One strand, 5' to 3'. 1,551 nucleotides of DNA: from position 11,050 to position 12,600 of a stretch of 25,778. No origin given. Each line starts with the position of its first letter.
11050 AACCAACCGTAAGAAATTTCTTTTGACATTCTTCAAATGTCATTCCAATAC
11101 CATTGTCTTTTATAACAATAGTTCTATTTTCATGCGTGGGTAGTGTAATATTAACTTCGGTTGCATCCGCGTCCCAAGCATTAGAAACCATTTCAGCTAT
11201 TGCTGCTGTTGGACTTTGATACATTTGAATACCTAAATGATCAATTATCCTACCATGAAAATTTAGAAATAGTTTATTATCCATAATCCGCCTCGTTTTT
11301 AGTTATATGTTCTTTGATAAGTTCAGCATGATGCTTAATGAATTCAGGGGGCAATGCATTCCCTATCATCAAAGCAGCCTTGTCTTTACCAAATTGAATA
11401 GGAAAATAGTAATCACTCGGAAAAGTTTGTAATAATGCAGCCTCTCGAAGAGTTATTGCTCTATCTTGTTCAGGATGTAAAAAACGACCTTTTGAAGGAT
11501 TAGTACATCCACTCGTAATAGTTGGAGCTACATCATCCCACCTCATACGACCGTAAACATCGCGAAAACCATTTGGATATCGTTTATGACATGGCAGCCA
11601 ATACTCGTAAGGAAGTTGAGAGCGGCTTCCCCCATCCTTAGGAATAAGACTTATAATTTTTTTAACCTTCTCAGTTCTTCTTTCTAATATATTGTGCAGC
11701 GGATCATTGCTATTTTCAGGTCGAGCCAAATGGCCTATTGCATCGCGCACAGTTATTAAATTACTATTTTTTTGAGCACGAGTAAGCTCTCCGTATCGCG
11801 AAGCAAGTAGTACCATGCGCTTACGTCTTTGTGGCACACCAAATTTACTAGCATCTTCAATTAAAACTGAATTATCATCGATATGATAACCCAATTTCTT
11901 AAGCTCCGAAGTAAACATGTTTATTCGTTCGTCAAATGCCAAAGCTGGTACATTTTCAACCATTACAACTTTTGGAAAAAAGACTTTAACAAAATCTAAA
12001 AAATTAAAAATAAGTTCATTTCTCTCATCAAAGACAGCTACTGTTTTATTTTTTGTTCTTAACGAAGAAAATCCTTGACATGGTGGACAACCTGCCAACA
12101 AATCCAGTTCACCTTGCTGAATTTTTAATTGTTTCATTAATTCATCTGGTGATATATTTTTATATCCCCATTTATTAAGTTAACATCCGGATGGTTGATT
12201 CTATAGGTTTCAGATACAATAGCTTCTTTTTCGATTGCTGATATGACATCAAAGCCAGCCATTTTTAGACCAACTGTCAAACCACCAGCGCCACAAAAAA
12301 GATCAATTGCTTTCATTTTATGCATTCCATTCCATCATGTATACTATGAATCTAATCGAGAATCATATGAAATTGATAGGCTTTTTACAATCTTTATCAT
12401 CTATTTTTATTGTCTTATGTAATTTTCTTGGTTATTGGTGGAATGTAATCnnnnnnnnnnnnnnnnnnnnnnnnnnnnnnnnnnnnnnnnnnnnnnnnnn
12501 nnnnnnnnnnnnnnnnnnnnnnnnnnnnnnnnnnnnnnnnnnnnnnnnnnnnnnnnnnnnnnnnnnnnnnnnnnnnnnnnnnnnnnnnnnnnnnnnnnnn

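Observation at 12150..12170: Single-base frameshift in an A5 run splits the C5 methyltransferase between motif I and motif IV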

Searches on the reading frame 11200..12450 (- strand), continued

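Call 47: search_solved_structures(query=L001:12135-13175:+, max_evalue=1e-10)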
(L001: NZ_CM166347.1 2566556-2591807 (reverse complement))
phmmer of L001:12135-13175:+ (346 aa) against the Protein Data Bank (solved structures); distinct sequences matched with E-value up to 1e-10: 31.
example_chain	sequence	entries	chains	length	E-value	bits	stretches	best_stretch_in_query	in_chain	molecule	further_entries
5guv_A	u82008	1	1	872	6.5e-29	104.4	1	2-178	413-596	DNA (cytosine-5)-methyltransferase 1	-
3pt9_A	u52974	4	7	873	6.8e-29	104.3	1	2-178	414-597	DNA (cytosine-5)-methyltransferase 1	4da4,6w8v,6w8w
3pt6_A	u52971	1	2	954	8.9e-29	103.9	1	2-178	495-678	DNA (cytosine-5)-methyltransferase 1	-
5wy1_A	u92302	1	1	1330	1.9e-28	102.8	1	2-178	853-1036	DNA (cytosine-5)-methyltransferase 1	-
3av4_A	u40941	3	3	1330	1.9e-28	102.8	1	2-178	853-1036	DNA (cytosine-5)-methyltransferase 1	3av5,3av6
6x9i_A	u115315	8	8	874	3.8e-28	101.9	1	2-177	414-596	DNA (cytosine-5)-methyltransferase 1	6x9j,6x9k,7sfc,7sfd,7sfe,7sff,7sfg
9v36_A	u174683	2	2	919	4.2e-28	101.7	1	2-177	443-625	DNA (cytosine-5)-methyltransferase 1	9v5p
3pta_A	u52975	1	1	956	4.9e-28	101.5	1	2-177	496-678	DNA (cytosine-5)-methyltransferase 1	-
3swr_A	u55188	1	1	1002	5.6e-28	101.3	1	2-177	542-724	DNA (cytosine-5)-methyltransferase 1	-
4yoc_A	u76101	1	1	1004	5.7e-28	101.3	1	2-177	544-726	DNA (cytosine-5)-methyltransferase 1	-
5gut_A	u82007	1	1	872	5.9e-28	101.2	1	2-178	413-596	DNA (cytosine-5)-methyltransferase 1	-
7xi9_A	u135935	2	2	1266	1e-27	100.4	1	2-177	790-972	DNA (cytosine-5)-methyltransferase 1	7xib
4wxx_A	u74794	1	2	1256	1e-27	100.4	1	2-177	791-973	DNA (cytosine-5)-methyltransferase 1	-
9z07_A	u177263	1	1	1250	1e-27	100.4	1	2-177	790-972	DNA (cytosine-5)-methyltransferase 1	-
8xqc_A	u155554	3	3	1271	1e-27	100.4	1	2-177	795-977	DNA (cytosine-5)-methyltransferase 1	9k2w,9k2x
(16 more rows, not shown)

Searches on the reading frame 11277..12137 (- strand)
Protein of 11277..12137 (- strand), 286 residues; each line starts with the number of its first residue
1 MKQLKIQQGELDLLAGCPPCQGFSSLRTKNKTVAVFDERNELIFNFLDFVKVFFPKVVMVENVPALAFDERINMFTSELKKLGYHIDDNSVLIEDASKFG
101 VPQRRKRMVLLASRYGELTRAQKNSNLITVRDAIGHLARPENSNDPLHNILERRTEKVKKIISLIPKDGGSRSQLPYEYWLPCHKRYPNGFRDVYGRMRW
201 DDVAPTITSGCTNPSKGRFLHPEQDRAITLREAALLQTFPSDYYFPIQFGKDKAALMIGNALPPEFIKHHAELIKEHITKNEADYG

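Call 4: search_protein_families(library=pfam, proteins=[window:11277-12137:-], max_evalue=0.01)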
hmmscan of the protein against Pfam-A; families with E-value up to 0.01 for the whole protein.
window:11277-12137:- (286 aa): 1 family
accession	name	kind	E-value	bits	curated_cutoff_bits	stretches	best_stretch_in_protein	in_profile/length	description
PF00145.23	DNA_methylase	-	2.8e-39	135.9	22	1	5-275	57-323/324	C-5 cytosine-specific DNA methylase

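Call 16: find_encoding_contigs(protein=window:11277-12137:-, flank=3000, max_places=10)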
Protein window:11277-12137:- (286 aa): no gene with exactly this product is on record in the collection.

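Call 29: list_cluster_members(proteins=[window:11277-12137:-, window:12137-12325:-, window:12137-12316:-, L001:12135-13175:+, window:9413-11284:-, L001:13168-15150:+, window:16272-16610:+])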
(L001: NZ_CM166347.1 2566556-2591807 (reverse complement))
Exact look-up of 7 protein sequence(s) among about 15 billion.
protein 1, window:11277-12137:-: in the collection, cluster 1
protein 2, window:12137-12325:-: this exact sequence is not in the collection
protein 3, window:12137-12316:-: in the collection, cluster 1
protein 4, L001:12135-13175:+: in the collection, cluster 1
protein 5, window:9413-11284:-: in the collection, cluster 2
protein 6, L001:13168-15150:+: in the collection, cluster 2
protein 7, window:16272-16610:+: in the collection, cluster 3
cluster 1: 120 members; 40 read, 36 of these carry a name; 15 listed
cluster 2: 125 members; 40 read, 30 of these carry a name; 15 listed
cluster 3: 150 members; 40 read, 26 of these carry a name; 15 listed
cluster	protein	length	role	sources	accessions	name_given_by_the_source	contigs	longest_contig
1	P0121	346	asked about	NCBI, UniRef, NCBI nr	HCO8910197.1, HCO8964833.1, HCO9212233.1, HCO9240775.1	TPA: DNA cytosine methyltransferase [Escherichia coli] | DNA cytosine methyltransferase n=3 Tax=Escherichia coli TaxID=562 RepID=UPI00191BD20E | DNA cytosine methyltransferase [Escherichia coli]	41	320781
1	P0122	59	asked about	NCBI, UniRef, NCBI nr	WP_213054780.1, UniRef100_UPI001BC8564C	DNA cytosine methyltransferase [Escherichia coli] | DNA cytosine methyltransferase n=1 Tax=Escherichia coli TaxID=562 RepID=UPI001BC8564C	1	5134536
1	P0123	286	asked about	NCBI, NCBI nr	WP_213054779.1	DNA cytosine methyltransferase [Escherichia coli]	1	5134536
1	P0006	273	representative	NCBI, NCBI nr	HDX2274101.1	TPA: DNA cytosine methyltransferase, partial [Escherichia coli] | DNA cytosine methyltransferase [Escherichia coli]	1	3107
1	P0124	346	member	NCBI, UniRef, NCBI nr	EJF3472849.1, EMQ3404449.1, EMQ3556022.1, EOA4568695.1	TPA: DNA cytosine methyltransferase [Escherichia coli] | DNA cytosine methyltransferase n=2 Tax=Escherichia coli TaxID=562 RepID=UPI0018F89BCD | DNA cytosine methyltransferase [Escherichia coli]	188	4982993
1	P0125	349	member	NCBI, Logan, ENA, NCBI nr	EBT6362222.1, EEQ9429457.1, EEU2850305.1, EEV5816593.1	DNA cytosine methyltransferase [Escherichia coli O25] | DNA cytosine methyltransferase [Salmonella enterica]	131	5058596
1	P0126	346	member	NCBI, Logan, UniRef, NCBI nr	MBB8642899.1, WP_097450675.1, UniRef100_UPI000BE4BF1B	DNA cytosine methyltransferase [Escherichia coli] | DNA cytosine methyltransferase n=1 Tax=Escherichia coli TaxID=562 RepID=UPI000BE4BF1B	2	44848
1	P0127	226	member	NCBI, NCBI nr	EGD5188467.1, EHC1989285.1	DNA cytosine methyltransferase, partial [Escherichia coli] | DNA cytosine methyltransferase [Escherichia coli]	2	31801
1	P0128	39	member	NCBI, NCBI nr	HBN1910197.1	TPA: DNA cytosine methyltransferase, partial [Escherichia coli] | DNA cytosine methyltransferase [Escherichia coli]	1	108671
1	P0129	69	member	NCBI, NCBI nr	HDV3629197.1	TPA: DNA cytosine methyltransferase, partial [Escherichia coli] | DNA cytosine methyltransferase [Escherichia coli]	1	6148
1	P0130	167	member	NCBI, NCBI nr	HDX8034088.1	TPA: DNA cytosine methyltransferase, partial [Escherichia coli] | DNA cytosine methyltransferase [Escherichia coli]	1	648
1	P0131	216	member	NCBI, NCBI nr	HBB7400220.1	TPA: DNA cytosine methyltransferase, partial [Escherichia coli] | DNA cytosine methyltransferase [Escherichia coli]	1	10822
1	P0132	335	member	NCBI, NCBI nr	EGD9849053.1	DNA cytosine methyltransferase, partial [Escherichia coli] | DNA cytosine methyltransferase [Escherichia coli]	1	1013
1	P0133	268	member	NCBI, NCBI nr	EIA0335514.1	DNA cytosine methyltransferase, partial [Escherichia coli] | DNA cytosine methyltransferase [Escherichia coli]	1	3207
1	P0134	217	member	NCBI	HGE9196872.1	TPA: DNA cytosine methyltransferase, partial [Escherichia coli]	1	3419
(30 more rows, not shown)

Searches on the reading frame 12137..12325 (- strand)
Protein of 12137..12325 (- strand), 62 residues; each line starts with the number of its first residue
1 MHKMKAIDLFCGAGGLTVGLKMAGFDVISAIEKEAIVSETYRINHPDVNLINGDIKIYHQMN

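Call 4: search_protein_families(library=pfam, proteins=[window:12137-12325:-], max_evalue=0.01)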
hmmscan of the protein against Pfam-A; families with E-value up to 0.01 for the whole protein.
window:12137-12325:- (62 aa): 2 families
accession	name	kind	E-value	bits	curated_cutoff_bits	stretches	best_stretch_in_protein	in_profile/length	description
PF00145.23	DNA_methylase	-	2.4e-11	44.1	22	1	4-57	1-52/324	C-5 cytosine-specific DNA methylase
PF09445.16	Methyltransf_15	-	0.00045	20.3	22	1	6-35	4-32/165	RNA cap guanine-N2 methyltransferase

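Call 17: find_encoding_contigs(protein=window:12137-12325:-, flank=3000, max_places=10)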
Protein window:12137-12325:- (62 aa): no gene with exactly this product is on record in the collection.

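Call 18: find_encoding_contigs(protein=window:12137-12316:-, flank=3000, max_places=10)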
Protein window:12137-12316:- (59 aa): no gene with exactly this product is on record in the collection.
